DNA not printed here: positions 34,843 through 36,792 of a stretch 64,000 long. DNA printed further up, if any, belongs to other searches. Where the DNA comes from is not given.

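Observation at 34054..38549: Compact putative periplasmic copper redox operon: CoxG-like, cupredoxin, beta-helix protein, Tat multicopper oxidase, Zn peptidase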

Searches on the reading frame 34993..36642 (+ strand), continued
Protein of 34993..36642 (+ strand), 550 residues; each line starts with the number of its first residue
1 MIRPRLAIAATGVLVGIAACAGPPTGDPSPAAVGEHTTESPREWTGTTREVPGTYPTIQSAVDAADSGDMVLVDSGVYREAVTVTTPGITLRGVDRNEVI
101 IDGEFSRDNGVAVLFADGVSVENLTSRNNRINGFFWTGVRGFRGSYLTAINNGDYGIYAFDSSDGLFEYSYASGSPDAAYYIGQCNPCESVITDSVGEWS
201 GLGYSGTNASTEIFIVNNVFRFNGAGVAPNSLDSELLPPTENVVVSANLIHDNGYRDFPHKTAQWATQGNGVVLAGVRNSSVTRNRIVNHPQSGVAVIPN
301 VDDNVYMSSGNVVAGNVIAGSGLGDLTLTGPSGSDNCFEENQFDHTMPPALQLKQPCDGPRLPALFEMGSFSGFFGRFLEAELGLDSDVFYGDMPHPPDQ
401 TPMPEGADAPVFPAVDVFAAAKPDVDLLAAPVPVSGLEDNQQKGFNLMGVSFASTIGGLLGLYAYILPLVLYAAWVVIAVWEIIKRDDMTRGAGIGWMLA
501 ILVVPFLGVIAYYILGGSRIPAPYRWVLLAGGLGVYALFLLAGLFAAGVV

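Call 57: search_protein_families(library=pfam, proteins=[L087:4630-5691:+, L087:5776-7215:+, L087:8280-10835:+, L087:7337-8200:-, L087:3768-4340:-], max_evalue=0.01)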
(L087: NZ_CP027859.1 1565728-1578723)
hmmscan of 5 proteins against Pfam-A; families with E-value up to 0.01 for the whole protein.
L087:4630-5691:+ (354 aa): 0 families

L087:5776-7215:+ (480 aa): 2 families
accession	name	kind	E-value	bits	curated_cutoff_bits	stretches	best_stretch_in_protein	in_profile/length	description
PF13229.12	Beta_helix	-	7.2e-16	58.6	25.9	2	137-280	1-146/158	Right handed beta helix region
PF05048.19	NosD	-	5.2e-12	46.1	23.6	1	200-370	34-176/212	Periplasmic copper-binding protein (NosD)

L087:8280-10835:+ (852 aa): 5 families
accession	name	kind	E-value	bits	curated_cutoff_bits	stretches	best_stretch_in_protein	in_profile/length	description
PF17210.9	SdrD_B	-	1.5e-18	67.4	29.7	1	614-725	2-93/112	SdrD B-like domain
PF13620.12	CarboxypepD_reg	-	2e-08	34.9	32.3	1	630-674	8-53/82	Carboxypeptidase regulatory-like domain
PF17802.7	SpaA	-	0.00011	22.7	23.1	1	635-681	15-56/91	Prealbumin-like fold domain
PF11974.14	bMG3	-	0.00057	20.3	34.9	0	636-665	28-57/103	Bacterial alpha-2-macroglobulin MG3 domain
PF04234.18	CopC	-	0.00061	21.2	23.3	0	639-696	33-87/92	CopC domain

L087:7337-8200:- (287 aa): 0 families

L087:3768-4340:- (190 aa): 0 families

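Call 79: find_homologous_proteins(query=L088:3905-5278:+, max_evalue=1e-10)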
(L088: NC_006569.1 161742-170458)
Query L088:3905-5278:+ (458 aa): 1484 proteins with E <= 1e-10 among 8000 candidates; the best 120 are listed.
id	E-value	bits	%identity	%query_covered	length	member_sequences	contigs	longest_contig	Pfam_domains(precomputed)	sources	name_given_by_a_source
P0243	3.3e-279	944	100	92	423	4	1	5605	PF13229.13,PF05048.20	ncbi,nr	ncbi:MAG TPA: hypothetical protein DET67_01895, partial [Ruegeria sp.]|nr:hypothetical protein [Rueg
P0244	1.6e-272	922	89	100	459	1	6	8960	PF13229.13,PF05048.20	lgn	-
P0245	2.7e-272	921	89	100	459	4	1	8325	PF13229.13,PF05048.20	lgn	-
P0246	4.1e-272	921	89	100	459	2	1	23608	PF13229.13,PF22842.4,PF13442.12,PF05048.20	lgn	-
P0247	6.5e-247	838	84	95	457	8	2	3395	PF13229.13,PF22842.4,PF13442.12,PF05048.20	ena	-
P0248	1.8e-241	820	80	100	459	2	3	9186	PF13229.13,PF22842.4,PF13442.12,PF05048.20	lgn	-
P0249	1.6e-221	754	73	100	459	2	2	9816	PF13229.13,PF22842.4,PF13442.12,PF05048.20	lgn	-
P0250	8.7e-216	735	71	100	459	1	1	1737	PF13229.13,PF13442.12,PF05048.20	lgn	-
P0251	3.4e-213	727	70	98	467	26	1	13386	PF13229.13,PF22842.4,PF13442.12,PF05048.20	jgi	-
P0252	4.9e-213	726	71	100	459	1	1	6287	PF13229.13,PF22842.4,PF13442.12,PF05048.20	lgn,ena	-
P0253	2.4e-206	704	70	95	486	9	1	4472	PF13229.13,PF22842.4,PF05048.20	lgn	-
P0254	3.7e-203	694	70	95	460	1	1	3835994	PF13229.13,PF13442.12,PF05048.20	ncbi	ncbi:parallel beta-helix domain-containing protein [Roseobacteraceae bacterium NS-SX3]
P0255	3.9e-200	684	68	98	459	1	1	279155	PF13229.13,PF22842.4,PF13442.12,PF05048.20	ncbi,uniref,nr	ncbi:right-handed parallel beta-helix repeat-containing protein [Ruegeria sp. 2012CJ41-6]|uniref:Rig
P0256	8.2e-199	679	67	100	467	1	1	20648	PF13229.13,PF22842.4,PF13442.12,PF05048.20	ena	-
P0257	3.6e-198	677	66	99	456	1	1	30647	PF13229.13,PF22842.4,PF13442.12,PF05048.20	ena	-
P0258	5.8e-197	673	64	100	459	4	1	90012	PF13229.13,PF13442.12,PF00034.27,PF05048.20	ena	-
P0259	1.4e-195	669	65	100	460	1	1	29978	PF13229.13,PF13442.12,PF05048.20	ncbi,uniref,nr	ncbi:right-handed parallel beta-helix repeat-containing protein [Ruegeria sp. 2012CJ41-6]|uniref:Rig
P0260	1.8e-193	662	66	97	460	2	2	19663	PF13229.13,PF22842.4,PF13442.12,PF05048.20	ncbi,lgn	ncbi:MAG: parallel beta-helix domain-containing protein [Myxococcota bacterium]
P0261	1.0e-191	656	66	100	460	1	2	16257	PF13229.13,PF22842.4,PF05048.20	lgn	-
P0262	8.2e-191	653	65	98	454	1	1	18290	PF13229.13,PF22842.4,PF13442.12,PF05048.20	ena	-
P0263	2.9e-188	644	61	100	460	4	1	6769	PF13229.13,PF22842.4,PF05048.20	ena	-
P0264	8.3e-188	643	63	98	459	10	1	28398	PF13229.13,PF22842.4,PF05048.20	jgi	jgi:parallel beta-helix repeat protein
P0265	3.4e-186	638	61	100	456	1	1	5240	PF13229.13,PF22842.4,PF13442.12,PF05048.20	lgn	-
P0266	1.0e-185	636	64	97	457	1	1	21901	PF13229.13,PF05048.20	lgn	-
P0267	3.0e-185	635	63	100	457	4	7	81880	PF13229.13,PF22842.4,PF13442.12,PF05048.20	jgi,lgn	jgi:parallel beta-helix repeat protein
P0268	4.0e-185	634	66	95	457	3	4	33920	PF13229.13,PF22842.4,PF13442.12,PF05048.20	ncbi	ncbi:parallel beta-helix repeat-containing protein [compost metagenome]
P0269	3.0e-184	631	62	99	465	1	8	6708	PF13229.13,PF05048.20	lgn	-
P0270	3.3e-184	631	65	95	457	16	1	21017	PF13229.13,PF13442.12,PF05048.20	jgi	jgi:parallel beta-helix repeat protein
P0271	1.5e-183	629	62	96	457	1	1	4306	PF13229.13,PF22842.4,PF13442.12,PF05048.20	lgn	-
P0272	3.7e-182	624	61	97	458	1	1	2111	PF13229.13,PF05048.20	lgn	-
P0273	6.0e-182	624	61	100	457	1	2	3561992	PF13229.13,PF22842.4,PF13442.12,PF05048.20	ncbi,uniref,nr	ncbi:parallel beta-helix domain-containing protein [Neptunomonas concharum]|uniref:Cytochrome c doma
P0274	3.9e-181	621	61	100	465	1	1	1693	PF13229.13,PF22842.4,PF05048.20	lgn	-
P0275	5.2e-180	617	61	100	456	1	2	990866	PF13229.13,PF22842.4,PF05048.20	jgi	jgi:parallel beta-helix repeat protein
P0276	8.1e-180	617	62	97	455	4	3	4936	PF13229.13,PF22842.4,PF13442.12,PF05048.20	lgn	-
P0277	5.1e-179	614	61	100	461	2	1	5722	PF13229.13,PF22842.4,PF05048.20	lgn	-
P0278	1.4e-178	613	59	100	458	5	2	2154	PF13229.13,PF22842.4,PF13442.12,PF05048.20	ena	-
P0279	5.7e-178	611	61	95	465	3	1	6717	PF13229.13,PF22842.4,PF05048.20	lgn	-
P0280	4.1e-177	608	62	95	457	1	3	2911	PF13229.13,PF13442.12,PF05048.20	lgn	-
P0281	5.7e-177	607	61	100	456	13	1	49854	PF13229.13,PF22842.4,PF05048.20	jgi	-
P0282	6.3e-177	607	60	96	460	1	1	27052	PF13229.13,PF22842.4,PF05048.20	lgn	-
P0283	3.3e-176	605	59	100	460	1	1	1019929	PF13229.13,PF22842.4,PF05048.20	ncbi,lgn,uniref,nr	ncbi:parallel beta-helix domain-containing protein [Aquipseudomonas alcaligenes]|uniref:Parallel bet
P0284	9.6e-176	603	62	95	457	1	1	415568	PF13229.13,PF22842.4,PF05048.20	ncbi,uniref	ncbi:parallel beta-helix domain-containing protein [Pseudomonas sp. GCM10022186]|uniref:parallel bet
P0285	1.5e-175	603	60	100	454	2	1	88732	PF13229.13,PF05048.20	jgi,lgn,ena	jgi:parallel beta-helix repeat protein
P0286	1.9e-175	602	60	97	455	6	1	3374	PF13229.13,PF22842.4,PF13442.12,PF05048.20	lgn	-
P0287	3.8e-175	601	61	100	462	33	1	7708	PF13229.13,PF22842.4,PF13442.12,PF05048.20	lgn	-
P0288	1.9e-174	599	59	98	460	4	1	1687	PF13229.13,PF22842.4,PF05048.20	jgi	jgi:parallel beta-helix repeat protein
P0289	3.3e-174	598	61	95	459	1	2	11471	PF13229.13,PF22842.4,PF13442.12,PF05048.20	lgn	-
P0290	3.7e-174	598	60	100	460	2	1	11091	PF13229.13,PF22842.4,PF05048.20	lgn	-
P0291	4.7e-174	598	58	100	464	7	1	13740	PF13229.13,PF22842.4,PF05048.20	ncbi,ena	-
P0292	7.8e-174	597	61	97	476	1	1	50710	PF13229.13,PF22842.4,PF05048.20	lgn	-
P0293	1.8e-173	596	60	97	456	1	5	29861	PF13229.13,PF13442.12,PF05048.20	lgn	-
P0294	5.9e-173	594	61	97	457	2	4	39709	PF13229.13,PF13442.12,PF05048.20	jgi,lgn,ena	-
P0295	7.2e-173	594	59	95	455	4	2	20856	PF13229.13,PF22842.4,PF05048.20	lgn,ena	-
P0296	3.1e-172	592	59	98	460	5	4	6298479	PF13229.13,PF22842.4,PF05048.20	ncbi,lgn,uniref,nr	ncbi:parallel beta-helix repeat protein [Pseudomonas sp. SLBN-26]|uniref:parallel beta-helix domain-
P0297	8.9e-172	590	59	100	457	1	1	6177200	PF13229.13,PF22842.4,PF13442.12,PF05048.20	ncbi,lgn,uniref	ncbi:parallel beta-helix domain-containing protein [Metapseudomonas furukawaii]|uniref:parallel beta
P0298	1.0e-171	590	60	98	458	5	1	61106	PF13229.13,PF22842.4,PF13442.12,PF05048.20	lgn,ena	-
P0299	8.1e-171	587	59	97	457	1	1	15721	PF13229.13,PF22842.4,PF05048.20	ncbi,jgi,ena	-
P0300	8.9e-171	587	58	100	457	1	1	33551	PF13229.13,PF22842.4,PF05048.20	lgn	-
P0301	8.4e-170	584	59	97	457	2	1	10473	PF13229.13,PF05048.20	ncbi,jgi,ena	-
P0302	9.0e-170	584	59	96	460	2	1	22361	PF13229.13,PF22842.4,PF05048.20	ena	-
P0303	1.6e-169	583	59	100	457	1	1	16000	PF13229.13,PF22842.4,PF05048.20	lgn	-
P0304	2.9e-169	582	57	97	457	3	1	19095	PF13229.13,PF13442.12,PF05048.20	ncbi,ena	-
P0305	3.5e-169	582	60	96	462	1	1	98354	PF13229.13,PF22842.4,PF13442.12,PF05048.20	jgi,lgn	jgi:parallel beta-helix repeat protein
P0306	7.0e-168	577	57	97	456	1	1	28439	PF13229.13,PF13442.12,PF05048.20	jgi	jgi:parallel beta-helix repeat protein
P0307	9.0e-168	577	59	100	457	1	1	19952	PF13229.13,PF22842.4,PF13442.12,PF05048.20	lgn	-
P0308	2.3e-155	536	53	98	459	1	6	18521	PF13229.13,PF05048.20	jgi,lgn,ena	-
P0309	5.8e-153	528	54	98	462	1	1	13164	PF13229.13,PF22842.4,PF05048.20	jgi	-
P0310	2.4e-152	526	55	97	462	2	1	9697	PF13229.13,PF22842.4,PF05048.20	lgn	-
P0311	4.5e-152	525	55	94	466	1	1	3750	PF13229.13,PF22842.4,PF05048.20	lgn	-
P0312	1.4e-150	520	53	100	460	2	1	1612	PF13229.13,PF22842.4,PF05048.20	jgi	-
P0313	1.6e-150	520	55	94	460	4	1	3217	PF13229.13,PF22842.4,PF05048.20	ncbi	-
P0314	8.1e-150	518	53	100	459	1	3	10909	PF13229.13,PF22842.4,PF05048.20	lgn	-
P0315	1.2e-149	517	55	95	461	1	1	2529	PF13229.13,PF22842.4,PF05048.20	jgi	jgi:parallel beta-helix repeat protein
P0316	3.7e-149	516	52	94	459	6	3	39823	PF13229.13,PF22842.4,PF05048.20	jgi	jgi:parallel beta-helix repeat protein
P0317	4.7e-149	515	53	98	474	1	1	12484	PF13229.13,PF05048.20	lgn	-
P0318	4.7e-148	512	54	98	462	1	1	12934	PF13229.13,PF05048.20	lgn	-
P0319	1.1e-147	511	53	96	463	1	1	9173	PF13229.13,PF05048.20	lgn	-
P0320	2.7e-147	509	53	98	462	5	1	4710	PF13229.13,PF22842.4,PF05048.20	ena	-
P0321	3.1e-147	509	53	96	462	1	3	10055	PF13229.13,PF22842.4,PF05048.20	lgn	-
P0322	3.3e-147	509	53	95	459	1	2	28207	PF13229.13,PF22842.4,PF05048.20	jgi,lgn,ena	-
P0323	7.2e-147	508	54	95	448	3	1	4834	PF13229.13,PF05048.20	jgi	-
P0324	9.2e-147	508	51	98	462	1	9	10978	PF13229.13,PF22842.4,PF05048.20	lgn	-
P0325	1.3e-146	507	53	98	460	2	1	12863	PF13229.13,PF22842.4,PF05048.20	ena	-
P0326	2.3e-146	506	52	97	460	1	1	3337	PF13229.13,PF22842.4,PF05048.20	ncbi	-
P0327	5.3e-146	505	53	97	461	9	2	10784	PF13229.13,PF22842.4,PF05048.20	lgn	-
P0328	7.7e-146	505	53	95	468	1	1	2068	PF13229.13,PF05048.20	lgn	-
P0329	1.7e-145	503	52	96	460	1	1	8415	PF13229.13,PF22842.4,PF05048.20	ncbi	-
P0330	2.3e-145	503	52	100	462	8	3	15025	PF13229.13,PF05048.20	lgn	-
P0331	4.2e-145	502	54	94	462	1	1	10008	PF13229.13,PF22842.4,PF05048.20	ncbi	-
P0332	6.4e-145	502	53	98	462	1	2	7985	PF13229.13,PF22842.4,PF05048.20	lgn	-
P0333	6.8e-145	502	53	94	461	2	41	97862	PF13229.13,PF22842.4,PF05048.20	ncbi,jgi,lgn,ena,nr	ncbi:MAG: hypothetical protein E6Q93_13275 [Burkholderiaceae bacterium]|nr:MAG: hypothetical protein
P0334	9.4e-145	501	53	96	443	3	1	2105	PF13229.13,PF22842.4,PF05048.20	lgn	-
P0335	1.5e-144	500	53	97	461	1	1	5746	PF13229.13,PF22842.4,PF05048.20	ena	-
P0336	1.5e-144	500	51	100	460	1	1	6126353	PF13229.13,PF22842.4,PF05048.20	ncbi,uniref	ncbi:parallel beta-helix domain-containing protein [Roseateles sp.]|uniref:parallel beta-helix domai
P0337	2.0e-144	500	52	100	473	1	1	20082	PF13229.13,PF22842.4,PF05048.20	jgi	jgi:parallel beta-helix repeat protein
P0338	2.4e-144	500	51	97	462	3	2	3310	PF13229.13,PF22842.4,PF05048.20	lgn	-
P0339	3.2e-141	489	49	98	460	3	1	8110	PF13229.13,PF22842.4,PF05048.20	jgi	-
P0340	1.6e-139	484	40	94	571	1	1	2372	PF13229.13,PF22842.4,PF13442.12,PF05048.20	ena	-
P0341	2.2e-139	483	52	95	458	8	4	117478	PF13229.13,PF22842.4,PF05048.20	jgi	jgi:parallel beta-helix repeat protein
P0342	2.1e-138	480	49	100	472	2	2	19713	PF13229.13,PF22842.4,PF05048.20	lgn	-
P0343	4.5e-138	479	51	98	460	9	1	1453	PF13229.13,PF22842.4,PF05048.20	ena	-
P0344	7.8e-138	478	51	100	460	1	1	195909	PF13229.13,PF22842.4,PF05048.20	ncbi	-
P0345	2.1e-137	477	51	99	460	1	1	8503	PF13229.13,PF22842.4,PF05048.20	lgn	-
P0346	3.2e-136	473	50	94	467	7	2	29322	PF13229.13,PF22842.4,PF05048.20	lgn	-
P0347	4.1e-136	473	50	98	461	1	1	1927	PF13229.13,PF22842.4,PF05048.20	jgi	jgi:parallel beta-helix repeat protein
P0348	5.1e-136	472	49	98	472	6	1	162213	PF13229.13,PF22842.4,PF05048.20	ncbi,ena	-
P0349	1.1e-135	471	51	97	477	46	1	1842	PF13229.13,PF22842.4,PF05048.20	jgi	-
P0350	5.0e-135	469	49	98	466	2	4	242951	PF13229.13,PF05048.20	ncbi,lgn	-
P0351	5.6e-135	469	51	98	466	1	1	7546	PF13229.13,PF22842.4,PF05048.20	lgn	-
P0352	9.8e-135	468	50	97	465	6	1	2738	PF13229.13,PF22842.4,PF05048.20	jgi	jgi:parallel beta-helix repeat protein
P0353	2.6e-134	467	51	93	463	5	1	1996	PF13229.13,PF22842.4,PF05048.20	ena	-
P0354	2.7e-134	467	50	96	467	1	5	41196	PF13229.13,PF22842.4,PF05048.20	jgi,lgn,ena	jgi:parallel beta-helix repeat protein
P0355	3.7e-134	466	50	95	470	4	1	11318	PF13229.13,PF22842.4,PF05048.20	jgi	jgi:parallel beta-helix repeat protein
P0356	4.2e-134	466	49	98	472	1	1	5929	PF13229.13,PF22842.4,PF05048.20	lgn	-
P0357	5.7e-134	466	50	96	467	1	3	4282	PF13229.13,PF22842.4,PF05048.20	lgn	-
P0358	6.3e-134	465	49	96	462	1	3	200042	PF13229.13,PF22842.4,PF05048.20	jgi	jgi:parallel beta-helix repeat protein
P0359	8.5e-134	465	49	98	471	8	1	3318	PF13229.13,PF22842.4,PF05048.20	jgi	jgi:parallel beta-helix repeat protein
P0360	9.6e-134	465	50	94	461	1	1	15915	PF13229.13,PF22842.4,PF05048.20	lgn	-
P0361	1.0e-133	465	49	97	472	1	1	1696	PF13229.13,PF22842.4,PF05048.20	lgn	-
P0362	1.3e-133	464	49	100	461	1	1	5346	PF13229.13,PF05048.20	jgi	jgi:parallel beta-helix repeat protein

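Call 80: find_encoding_contigs(protein=P0296, flank=5000, max_places=1)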
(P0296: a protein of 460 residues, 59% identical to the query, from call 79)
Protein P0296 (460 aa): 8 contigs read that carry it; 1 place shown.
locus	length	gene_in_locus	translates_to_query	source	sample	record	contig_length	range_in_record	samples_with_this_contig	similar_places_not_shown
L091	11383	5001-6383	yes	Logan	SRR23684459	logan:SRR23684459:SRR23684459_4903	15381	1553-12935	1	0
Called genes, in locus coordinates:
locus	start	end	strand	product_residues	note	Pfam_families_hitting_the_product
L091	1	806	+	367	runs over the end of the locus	PF11017:DUF2855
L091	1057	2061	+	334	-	PF12625:Arabinose_bd, PF12833:HTH_18, PF00165:HTH_AraC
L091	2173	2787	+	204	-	PF13442:Cytochrome_CBB3, PF00034:Cytochrom_C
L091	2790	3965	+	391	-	PF03150:CCP_MauG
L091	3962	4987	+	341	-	PF14559:TPR_19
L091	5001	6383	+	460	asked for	PF22842:Pel9A-like_beta_helix, PF05048:NosD, PF13229:Beta_helix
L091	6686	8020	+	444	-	PF07044:DUF1329, PF17131:TP_0789-like (weak)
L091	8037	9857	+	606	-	PF06980:DUF1302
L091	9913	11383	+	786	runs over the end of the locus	PF03176:MMPL (weak), PF02460:Patched (faint), PF00873:ACR_tran, PF03176:MMPL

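Call 81: find_encoding_contigs(protein=P0336, flank=5000, max_places=1)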
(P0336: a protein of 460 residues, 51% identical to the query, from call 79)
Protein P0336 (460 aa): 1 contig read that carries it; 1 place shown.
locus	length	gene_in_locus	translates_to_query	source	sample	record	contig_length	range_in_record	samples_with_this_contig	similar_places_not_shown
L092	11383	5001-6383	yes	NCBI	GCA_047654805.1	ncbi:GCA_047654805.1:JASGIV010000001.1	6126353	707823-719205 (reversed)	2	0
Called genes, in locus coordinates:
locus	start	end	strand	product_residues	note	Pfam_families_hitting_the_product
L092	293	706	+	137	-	PF05598:DUF772 (weak)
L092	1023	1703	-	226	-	PF00732:GMC_oxred_N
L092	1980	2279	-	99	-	PF00034:Cytochrom_C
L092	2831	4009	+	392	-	PF03150:CCP_MauG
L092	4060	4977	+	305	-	PF14559:TPR_19 (weak)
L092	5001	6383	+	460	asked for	PF22842:Pel9A-like_beta_helix (weak), PF05048:NosD, PF13229:Beta_helix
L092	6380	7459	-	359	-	PF12625:Arabinose_bd, PF12833:HTH_18, PF00165:HTH_AraC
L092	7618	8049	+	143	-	PF09917:DUF2147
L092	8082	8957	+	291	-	PF09694:Gcw_chp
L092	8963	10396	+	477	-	PF00171:Aldedh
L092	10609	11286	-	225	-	PF00027:cNMP_binding, PF13545:HTH_Crp_2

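Call 82: find_encoding_contigs(protein=P0273, flank=5000, max_places=1)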
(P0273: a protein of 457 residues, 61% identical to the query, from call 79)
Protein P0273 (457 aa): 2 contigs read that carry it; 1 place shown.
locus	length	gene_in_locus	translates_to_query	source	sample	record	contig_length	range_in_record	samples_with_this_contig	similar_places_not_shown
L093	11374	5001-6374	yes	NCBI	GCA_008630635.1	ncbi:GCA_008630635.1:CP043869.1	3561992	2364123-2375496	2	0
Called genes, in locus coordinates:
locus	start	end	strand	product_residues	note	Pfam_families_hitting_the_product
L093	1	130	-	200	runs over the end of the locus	PF00440:TetR_N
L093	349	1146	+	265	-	PF00072:Response_reg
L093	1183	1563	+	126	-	PF01641:SelR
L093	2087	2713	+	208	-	PF13442:Cytochrome_CBB3 (weak), PF00034:Cytochrom_C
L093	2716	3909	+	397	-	PF03150:CCP_MauG, PF00034:Cytochrom_C (faint)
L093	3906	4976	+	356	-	PF14559:TPR_19 (weak)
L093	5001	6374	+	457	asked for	PF22842:Pel9A-like_beta_helix (weak), PF05048:NosD, PF13229:Beta_helix, PF13442:Cytochrome_CBB3 (faint)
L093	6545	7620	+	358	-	PF01527:HTH_Tnp_1, PF13384:HTH_23 (faint), PF13518:HTH_28 (faint), PF13276:HTH_21 (weak), PF00665:rve, PF13683:rve_3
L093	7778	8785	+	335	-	PF12625:Arabinose_bd, PF12833:HTH_18, PF00165:HTH_AraC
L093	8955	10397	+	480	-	PF00171:Aldedh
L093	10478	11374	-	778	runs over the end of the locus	PF03176:MMPL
